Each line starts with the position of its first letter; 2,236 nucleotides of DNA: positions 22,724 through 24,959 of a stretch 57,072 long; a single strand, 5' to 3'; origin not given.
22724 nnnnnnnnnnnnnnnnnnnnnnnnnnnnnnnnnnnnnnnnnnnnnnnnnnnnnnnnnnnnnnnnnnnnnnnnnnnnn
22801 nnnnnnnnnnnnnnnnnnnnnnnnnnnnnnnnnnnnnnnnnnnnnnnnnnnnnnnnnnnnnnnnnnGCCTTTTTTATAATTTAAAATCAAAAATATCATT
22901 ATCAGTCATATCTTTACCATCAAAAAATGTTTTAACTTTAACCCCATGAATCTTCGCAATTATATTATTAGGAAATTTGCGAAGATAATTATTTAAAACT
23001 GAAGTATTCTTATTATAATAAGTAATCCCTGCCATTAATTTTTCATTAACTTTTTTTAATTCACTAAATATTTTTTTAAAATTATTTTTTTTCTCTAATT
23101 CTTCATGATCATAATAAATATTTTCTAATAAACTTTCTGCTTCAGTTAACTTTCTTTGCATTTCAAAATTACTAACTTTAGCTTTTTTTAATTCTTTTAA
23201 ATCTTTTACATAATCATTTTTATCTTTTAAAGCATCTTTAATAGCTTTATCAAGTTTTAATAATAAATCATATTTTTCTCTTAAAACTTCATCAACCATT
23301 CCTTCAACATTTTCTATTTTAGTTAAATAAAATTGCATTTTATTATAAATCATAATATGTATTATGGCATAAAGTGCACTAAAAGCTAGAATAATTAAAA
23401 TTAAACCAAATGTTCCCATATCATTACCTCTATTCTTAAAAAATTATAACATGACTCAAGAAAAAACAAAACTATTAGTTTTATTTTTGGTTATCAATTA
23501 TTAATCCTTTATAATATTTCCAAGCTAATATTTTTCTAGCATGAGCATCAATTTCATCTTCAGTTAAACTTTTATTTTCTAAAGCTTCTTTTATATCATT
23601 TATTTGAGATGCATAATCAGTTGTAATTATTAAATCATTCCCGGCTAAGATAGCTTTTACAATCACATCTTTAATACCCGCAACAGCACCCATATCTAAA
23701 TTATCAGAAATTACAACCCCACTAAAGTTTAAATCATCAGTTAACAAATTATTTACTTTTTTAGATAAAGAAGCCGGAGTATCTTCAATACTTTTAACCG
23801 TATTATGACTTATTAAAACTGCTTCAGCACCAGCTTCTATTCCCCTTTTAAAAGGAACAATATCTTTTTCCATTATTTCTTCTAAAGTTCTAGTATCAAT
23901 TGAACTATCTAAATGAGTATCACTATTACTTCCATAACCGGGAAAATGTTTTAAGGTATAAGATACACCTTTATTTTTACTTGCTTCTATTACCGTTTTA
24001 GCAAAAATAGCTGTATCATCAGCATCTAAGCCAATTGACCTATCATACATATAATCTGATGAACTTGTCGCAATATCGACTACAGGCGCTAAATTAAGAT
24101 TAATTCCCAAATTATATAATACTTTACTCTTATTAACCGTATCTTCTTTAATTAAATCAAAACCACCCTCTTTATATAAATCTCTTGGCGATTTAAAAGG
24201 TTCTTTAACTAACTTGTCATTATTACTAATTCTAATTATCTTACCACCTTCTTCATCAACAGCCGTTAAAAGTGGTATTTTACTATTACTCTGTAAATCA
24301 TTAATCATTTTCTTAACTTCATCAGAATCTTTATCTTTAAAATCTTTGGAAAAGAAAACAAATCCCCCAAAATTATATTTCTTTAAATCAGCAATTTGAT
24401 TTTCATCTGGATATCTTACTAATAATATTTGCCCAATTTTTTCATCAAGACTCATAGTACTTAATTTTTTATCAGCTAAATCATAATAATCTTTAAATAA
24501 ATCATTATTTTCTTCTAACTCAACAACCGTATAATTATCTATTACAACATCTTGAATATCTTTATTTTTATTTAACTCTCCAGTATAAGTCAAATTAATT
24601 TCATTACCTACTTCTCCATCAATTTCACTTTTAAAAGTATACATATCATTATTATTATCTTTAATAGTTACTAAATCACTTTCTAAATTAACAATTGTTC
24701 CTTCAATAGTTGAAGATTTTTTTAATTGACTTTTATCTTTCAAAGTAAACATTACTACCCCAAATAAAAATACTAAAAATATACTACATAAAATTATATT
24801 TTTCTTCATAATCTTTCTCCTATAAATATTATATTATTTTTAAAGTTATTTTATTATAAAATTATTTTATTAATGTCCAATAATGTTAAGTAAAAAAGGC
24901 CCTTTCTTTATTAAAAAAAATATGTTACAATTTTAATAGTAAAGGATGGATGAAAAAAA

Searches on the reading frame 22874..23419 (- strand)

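Call 71: search_protein_families(library=pfam, proteins=[window:22874-23419:-], max_evalue=0.00001)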
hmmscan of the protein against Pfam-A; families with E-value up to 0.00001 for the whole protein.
window:22874-23419:- (181 aa): 1 family
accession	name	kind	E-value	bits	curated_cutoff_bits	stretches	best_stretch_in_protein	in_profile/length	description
PF04011.17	LemA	-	1.3e-13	51.5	26.2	1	42-171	5-140/149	LemA family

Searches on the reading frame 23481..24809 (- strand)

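Call 71: search_protein_families(library=pfam, proteins=[window:23481-24809:-], max_evalue=0.00001)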
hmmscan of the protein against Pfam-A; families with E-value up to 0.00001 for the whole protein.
window:23481-24809:- (442 aa): 1 family
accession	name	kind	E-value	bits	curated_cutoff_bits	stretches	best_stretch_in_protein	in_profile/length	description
PF00933.27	Glyco_hydro_3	-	2.6e-56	191.8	27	1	121-428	2-314/316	Glycosyl hydrolase family 3 N terminal domain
